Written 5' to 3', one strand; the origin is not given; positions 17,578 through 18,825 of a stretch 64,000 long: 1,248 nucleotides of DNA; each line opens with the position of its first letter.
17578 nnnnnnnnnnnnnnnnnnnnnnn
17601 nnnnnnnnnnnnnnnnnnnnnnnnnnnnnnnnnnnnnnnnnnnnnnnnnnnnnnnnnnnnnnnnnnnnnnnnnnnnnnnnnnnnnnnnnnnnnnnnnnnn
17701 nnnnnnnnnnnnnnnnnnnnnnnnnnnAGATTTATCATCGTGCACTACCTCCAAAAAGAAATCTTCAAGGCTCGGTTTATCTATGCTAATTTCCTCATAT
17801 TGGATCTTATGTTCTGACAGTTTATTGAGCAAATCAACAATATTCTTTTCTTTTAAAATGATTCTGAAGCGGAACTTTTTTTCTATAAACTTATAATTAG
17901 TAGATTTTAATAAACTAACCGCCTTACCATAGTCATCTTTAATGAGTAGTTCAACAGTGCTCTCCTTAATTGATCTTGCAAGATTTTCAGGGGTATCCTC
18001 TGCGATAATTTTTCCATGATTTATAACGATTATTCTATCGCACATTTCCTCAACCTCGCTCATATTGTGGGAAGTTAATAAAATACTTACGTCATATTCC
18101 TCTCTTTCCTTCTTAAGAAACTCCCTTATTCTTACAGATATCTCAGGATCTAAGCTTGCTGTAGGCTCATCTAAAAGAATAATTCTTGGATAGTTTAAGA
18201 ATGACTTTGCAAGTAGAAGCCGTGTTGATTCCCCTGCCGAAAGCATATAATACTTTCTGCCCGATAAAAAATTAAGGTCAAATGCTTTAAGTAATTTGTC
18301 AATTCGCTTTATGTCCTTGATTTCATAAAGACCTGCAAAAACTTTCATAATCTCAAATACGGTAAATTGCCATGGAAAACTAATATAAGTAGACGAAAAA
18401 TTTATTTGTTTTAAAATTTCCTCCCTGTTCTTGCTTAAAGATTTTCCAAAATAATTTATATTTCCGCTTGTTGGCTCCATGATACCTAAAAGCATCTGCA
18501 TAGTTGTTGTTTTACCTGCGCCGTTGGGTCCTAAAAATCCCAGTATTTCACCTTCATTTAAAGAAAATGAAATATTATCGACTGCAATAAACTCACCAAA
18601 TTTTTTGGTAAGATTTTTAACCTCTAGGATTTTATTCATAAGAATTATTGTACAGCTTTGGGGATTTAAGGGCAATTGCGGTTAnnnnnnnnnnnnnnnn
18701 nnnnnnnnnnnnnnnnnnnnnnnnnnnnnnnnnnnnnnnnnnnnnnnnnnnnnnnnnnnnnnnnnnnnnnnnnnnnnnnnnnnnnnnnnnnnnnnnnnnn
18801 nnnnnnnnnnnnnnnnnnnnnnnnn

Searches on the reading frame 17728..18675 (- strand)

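Call 15: search_protein_families(library=pfam, proteins=[window:17728-18675:-], max_evalue=0.001)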
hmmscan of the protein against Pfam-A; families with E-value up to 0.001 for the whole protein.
window:17728-18675:- (316 aa): 4 families
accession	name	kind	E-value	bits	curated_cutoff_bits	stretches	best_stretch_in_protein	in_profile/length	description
PF00005.33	ABC_tran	-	2.5e-28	99.8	25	1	33-173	2-137/137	ABC transporter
PF13304.12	AAA_21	-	3.5e-12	47.4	27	1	137-208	230-303/304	AAA domain, putative AbiEii toxin, Type IV TA system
PF13732.12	DrrA1-3_C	-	0.00018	22.6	27.4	1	232-311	6-81/81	ATP-binding protein DrrA1-3-like, C-terminal domain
PF02463.25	SMC_N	-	0.00019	21.4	40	0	137-218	135-211/220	RecF/RecN/SMC N terminal domain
